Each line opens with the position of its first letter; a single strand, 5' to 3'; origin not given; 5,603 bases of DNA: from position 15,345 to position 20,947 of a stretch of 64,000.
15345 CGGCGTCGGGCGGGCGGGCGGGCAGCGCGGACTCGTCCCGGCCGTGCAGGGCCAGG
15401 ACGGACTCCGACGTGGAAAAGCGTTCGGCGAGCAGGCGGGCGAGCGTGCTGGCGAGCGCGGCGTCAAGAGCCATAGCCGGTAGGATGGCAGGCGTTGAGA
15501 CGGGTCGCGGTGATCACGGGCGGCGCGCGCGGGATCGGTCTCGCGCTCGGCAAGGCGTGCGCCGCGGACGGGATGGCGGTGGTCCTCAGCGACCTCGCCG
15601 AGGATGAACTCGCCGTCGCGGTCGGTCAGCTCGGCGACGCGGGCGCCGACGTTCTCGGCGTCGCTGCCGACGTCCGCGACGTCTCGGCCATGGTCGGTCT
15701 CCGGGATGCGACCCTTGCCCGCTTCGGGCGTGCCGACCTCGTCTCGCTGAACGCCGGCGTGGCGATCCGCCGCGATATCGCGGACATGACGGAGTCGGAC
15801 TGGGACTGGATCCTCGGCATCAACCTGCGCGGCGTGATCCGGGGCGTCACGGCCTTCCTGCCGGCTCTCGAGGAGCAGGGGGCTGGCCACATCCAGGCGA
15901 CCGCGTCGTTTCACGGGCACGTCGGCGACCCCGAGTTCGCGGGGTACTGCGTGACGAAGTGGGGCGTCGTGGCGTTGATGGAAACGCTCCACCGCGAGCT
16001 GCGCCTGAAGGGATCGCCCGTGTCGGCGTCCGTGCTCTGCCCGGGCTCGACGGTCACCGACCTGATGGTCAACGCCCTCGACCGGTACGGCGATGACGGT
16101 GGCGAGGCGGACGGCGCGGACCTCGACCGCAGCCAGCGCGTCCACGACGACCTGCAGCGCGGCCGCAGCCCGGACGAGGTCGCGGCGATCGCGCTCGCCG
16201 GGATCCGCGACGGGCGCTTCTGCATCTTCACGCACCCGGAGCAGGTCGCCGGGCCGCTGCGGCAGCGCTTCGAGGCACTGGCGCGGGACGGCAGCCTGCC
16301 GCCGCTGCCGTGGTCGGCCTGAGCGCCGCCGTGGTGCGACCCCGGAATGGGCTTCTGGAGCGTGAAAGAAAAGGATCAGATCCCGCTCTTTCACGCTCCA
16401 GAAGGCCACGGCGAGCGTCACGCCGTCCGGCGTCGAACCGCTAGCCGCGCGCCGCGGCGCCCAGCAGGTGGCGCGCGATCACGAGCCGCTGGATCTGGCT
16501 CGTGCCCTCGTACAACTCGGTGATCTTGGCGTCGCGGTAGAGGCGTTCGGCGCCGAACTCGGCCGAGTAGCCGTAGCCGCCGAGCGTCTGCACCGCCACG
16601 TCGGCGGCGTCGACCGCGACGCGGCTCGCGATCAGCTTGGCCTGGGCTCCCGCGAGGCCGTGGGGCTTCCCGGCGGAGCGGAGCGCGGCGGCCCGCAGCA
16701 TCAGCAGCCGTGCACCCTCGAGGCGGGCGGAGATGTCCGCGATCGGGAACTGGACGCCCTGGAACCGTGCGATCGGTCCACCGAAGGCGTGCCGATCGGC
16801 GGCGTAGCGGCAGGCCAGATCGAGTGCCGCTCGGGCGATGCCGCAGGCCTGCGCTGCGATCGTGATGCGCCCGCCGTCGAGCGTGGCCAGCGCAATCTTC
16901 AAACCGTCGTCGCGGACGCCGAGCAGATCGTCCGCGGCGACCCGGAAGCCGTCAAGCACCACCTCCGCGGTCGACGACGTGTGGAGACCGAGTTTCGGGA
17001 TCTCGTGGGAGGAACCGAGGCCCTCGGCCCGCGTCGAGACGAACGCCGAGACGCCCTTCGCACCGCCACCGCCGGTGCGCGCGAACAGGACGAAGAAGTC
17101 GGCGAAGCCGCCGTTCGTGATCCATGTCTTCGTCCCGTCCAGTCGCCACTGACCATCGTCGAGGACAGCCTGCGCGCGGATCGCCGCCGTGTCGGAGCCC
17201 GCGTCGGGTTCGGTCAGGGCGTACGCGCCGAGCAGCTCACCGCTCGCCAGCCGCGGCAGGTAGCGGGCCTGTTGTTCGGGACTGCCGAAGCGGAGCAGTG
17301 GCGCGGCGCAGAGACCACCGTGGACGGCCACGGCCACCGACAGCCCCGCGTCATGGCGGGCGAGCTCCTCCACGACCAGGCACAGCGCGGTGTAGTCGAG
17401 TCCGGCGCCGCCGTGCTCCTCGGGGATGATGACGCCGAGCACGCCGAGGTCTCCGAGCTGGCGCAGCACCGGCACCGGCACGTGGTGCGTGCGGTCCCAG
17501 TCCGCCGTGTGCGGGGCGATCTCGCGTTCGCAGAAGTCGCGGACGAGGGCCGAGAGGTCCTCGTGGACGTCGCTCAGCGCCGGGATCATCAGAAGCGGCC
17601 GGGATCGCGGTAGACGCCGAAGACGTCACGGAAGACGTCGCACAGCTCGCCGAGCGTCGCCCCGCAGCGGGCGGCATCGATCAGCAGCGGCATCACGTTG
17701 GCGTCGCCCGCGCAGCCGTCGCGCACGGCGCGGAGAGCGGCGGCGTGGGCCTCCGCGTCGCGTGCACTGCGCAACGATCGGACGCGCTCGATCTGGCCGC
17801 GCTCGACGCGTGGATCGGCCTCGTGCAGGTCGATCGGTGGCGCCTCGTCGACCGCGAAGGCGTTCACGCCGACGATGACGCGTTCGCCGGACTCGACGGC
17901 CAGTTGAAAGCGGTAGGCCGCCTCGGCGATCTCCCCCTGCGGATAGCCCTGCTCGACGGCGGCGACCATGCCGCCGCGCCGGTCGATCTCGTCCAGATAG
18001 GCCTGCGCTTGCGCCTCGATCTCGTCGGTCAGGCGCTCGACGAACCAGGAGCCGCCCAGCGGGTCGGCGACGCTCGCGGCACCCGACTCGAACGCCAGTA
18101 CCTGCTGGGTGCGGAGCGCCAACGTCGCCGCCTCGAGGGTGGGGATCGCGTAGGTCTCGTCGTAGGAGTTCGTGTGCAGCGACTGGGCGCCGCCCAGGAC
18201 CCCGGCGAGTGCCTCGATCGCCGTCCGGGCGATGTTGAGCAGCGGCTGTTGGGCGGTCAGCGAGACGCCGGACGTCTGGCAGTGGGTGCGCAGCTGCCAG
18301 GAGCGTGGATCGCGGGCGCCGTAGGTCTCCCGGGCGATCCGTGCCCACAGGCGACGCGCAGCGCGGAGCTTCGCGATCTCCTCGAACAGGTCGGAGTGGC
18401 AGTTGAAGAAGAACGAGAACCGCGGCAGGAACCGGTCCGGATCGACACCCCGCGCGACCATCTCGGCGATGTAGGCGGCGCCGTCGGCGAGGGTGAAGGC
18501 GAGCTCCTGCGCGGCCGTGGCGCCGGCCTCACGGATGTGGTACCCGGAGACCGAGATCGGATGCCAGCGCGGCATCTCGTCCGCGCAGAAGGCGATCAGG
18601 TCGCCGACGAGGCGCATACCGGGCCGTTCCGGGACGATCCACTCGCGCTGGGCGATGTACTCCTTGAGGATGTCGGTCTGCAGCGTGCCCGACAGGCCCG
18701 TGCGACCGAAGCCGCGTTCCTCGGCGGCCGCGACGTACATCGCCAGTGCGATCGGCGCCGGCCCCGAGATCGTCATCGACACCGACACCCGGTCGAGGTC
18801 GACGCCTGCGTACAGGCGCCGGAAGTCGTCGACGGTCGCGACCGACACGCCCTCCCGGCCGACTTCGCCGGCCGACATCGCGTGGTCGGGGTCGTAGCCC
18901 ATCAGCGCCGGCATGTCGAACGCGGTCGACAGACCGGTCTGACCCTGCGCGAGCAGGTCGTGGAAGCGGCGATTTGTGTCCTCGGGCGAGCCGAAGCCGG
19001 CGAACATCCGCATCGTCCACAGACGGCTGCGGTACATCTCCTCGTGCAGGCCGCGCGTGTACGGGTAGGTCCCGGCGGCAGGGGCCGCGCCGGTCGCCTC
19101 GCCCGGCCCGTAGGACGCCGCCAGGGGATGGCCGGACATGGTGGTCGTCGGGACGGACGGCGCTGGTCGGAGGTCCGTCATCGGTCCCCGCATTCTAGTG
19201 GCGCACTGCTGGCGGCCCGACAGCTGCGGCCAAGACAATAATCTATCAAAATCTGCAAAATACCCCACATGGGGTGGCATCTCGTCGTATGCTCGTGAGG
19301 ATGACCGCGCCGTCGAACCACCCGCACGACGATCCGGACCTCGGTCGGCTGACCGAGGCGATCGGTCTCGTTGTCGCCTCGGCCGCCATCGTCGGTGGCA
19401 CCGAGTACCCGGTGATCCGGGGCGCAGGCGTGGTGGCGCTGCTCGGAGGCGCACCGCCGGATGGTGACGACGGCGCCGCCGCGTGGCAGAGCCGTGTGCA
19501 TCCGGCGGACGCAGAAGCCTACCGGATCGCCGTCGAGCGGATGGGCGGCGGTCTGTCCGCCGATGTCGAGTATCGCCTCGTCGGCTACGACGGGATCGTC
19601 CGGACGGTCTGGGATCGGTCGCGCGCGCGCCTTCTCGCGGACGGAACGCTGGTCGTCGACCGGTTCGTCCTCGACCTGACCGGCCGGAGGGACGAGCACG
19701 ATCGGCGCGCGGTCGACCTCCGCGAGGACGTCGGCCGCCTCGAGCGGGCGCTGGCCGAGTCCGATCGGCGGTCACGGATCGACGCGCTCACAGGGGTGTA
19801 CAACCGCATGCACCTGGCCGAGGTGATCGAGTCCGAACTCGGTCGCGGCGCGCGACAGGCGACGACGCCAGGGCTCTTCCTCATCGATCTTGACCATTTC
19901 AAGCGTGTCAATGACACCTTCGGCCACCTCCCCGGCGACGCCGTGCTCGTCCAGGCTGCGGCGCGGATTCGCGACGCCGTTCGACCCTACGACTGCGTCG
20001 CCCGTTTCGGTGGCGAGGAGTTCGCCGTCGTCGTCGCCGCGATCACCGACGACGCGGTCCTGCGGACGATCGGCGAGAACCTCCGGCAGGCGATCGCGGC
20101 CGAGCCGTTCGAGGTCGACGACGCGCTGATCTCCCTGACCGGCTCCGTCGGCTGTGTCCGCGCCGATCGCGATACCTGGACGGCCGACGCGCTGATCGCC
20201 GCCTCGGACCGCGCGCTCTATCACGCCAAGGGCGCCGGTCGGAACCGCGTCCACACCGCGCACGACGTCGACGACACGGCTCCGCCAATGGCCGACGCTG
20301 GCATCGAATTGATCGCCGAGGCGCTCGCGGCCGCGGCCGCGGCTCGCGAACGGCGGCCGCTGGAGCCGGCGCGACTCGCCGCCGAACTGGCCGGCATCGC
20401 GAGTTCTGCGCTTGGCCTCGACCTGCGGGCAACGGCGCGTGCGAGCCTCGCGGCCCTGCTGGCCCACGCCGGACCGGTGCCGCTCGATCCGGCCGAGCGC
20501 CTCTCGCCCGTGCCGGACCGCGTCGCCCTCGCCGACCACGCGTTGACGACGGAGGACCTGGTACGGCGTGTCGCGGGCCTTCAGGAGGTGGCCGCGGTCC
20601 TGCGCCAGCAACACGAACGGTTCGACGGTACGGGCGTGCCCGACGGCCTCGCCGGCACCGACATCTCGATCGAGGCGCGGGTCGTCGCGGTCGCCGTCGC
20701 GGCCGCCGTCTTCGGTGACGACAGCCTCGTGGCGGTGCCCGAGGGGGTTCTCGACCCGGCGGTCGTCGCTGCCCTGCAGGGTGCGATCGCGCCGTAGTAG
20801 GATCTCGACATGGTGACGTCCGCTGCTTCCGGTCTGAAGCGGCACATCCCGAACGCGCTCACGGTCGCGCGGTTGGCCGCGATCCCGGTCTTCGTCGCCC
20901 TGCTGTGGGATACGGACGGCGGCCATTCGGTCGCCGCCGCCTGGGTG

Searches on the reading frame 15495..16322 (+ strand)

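Call 15: search_protein_families(library=pfam, proteins=[window:15495-16322:+], max_evalue=0.00001)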
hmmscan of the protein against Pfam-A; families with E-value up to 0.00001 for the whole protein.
window:15495-16322:+ (275 aa): 3 families
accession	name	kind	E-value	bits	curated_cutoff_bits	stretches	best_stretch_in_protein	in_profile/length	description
PF00106.31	adh_short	-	4.8e-41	140.8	26.6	1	3-194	1-190/195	short chain dehydrogenase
PF13561.12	adh_short_C2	-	6.4e-27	95.1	27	1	11-192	3-182/236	Enoyl-(Acyl carrier protein) reductase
PF08659.16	KR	-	4.5e-06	27.1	22.6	1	6-165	4-163/180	KR domain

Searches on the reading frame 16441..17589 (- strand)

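Call 15: search_protein_families(library=pfam, proteins=[window:16441-17589:-], max_evalue=0.00001)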
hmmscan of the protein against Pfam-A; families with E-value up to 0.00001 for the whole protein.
window:16441-17589:- (382 aa): 5 families
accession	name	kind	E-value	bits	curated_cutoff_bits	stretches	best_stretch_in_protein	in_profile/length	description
PF00441.29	Acyl-CoA_dh_1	-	1e-46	159.2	22.4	1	227-376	1-150/150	Acyl-CoA dehydrogenase, C-terminal domain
PF02771.21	Acyl-CoA_dh_N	-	3.5e-40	137.3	22.9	1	7-118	2-113/113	Acyl-CoA dehydrogenase, N-terminal domain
PF08028.16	Acyl-CoA_dh_2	-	7.2e-20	72.1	22.7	1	242-364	1-133/134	Acyl-CoA dehydrogenase, C-terminal domain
PF02770.24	Acyl-CoA_dh_M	-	1.4e-19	70.5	33.3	1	122-213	1-95/97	Acyl-CoA dehydrogenase, middle domain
PF22924.1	ACOX_C_alpha1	-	2.1e-07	31.3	27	0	315-376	108-169/169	Acyl-CoA oxidase, C-alpha1 domain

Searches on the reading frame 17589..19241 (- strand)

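Call 15: search_protein_families(library=pfam, proteins=[window:17589-19241:-], max_evalue=0.00001)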
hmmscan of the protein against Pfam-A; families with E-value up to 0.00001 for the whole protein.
window:17589-19241:- (550 aa): 1 family
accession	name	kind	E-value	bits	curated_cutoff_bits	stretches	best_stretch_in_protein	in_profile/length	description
PF01642.28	MM_CoA_mutase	-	2.3e-207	690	22.1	1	34-542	2-512/512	Methylmalonyl-CoA mutase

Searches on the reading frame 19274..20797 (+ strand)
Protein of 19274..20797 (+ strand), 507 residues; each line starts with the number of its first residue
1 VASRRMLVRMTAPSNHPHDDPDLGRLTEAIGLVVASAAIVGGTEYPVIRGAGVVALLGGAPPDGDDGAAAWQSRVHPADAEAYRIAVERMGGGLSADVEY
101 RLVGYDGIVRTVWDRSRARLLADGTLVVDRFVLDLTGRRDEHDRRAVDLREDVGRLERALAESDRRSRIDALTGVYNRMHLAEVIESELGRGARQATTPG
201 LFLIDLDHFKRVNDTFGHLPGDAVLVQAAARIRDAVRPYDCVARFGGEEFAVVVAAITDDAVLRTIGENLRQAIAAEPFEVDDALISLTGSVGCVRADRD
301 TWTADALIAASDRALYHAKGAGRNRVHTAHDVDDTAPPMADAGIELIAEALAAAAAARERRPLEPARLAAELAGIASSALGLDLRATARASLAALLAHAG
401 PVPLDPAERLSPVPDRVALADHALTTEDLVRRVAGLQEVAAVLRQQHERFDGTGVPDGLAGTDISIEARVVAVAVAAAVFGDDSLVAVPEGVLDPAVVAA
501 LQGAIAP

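Call 8: search_protein_families(library=pfam, proteins=[window:19274-20797:+], max_evalue=0.001)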
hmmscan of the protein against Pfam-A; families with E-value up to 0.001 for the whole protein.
window:19274-20797:+ (507 aa): 3 families
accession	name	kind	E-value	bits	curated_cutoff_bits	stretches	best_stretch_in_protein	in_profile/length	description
PF00990.26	GGDEF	-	1.1e-38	133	23.8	1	169-325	3-161/161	Diguanylate cyclase, GGDEF domain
PF13487.12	HD_5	-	1.4e-16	61.1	27.2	1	352-475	4-134/170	HD domain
PF08447.18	PAS_3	-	2.3e-05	25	25.6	1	54-122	9-78/89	PAS fold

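Call 73: search_protein_families(library=ncbifam, proteins=[window:19274-20797:+], max_evalue=0.01)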
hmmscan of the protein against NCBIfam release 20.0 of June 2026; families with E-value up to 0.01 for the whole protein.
window:19274-20797:+ (507 aa): 22 families
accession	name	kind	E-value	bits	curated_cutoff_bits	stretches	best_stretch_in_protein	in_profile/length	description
TIGR00254.1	GGDEF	domain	3.6e-44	150.4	37.4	1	165-328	3-166/168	diguanylate cyclase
NF007380.0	PRK09894.1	equivalog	1e-43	149.8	256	1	145-331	109-289/296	diguanylate cyclase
NF007135.0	PRK09581.1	equivalog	1.2e-39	136.4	474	1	156-329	281-455/457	PleD family two-component system response regulator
NF038266.1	diguan_SiaD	equivalog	5.7e-38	130.7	290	1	166-326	93-252/252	biofilm regulation diguanylate cyclase SiaD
NF007423.1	PRK09966.1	equivalog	1.1e-35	123.3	325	1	163-319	235-390/390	diguanylate cyclase DgcN/YfiN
NF045675.1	PhdiestaseDibA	equivalog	3.2e-29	101.8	980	1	149-325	185-360/623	phosphodiesterase DibA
NF007298.0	PRK09776.1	equivalog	6.4e-29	100.5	1135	1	165-328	682-844/1111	diguanylate cyclase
NF041606.1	dguan_cyc_DgcA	equivalog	2.4e-28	99.1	370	1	177-328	188-338/340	diguanylate cyclase DgcA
NF053781.1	cdiGMPphdstlr2612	equivalog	1.3e-27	96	1600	1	169-322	842-995/1268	Tlr1612 family c-di-GMP phosphodiesterase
NF051473.1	DigCycDgcsShew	equivalog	1.9e-27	96.4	400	1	167-326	135-288/291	diguanylate cyclase DgcS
NF047654.1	DiguCycDgcRLepto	equivalog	2.8e-27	95.4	500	1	167-326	133-293/295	diguanylate cyclase DgcR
NF011955.1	PRK15426.1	equivalog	1.2e-25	89.8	408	1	169-328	400-560/564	cellulose biosynthesis regulator diguanylate cyclase DgcQ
NF007599.0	PRK10245.1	equivalog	4.9e-25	87.8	402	1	160-329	199-370/371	diguanylate cyclase AdrA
NF007474.0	PRK10060.1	equivalog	1.4e-22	79.7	782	1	167-325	237-391/663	cyclic di-GMP phosphodiesterase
NF047872.1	GGDEF_GdpS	equivalog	9e-22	77.7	400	1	152-326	172-347/355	GGDEF domain-containing protein GdpS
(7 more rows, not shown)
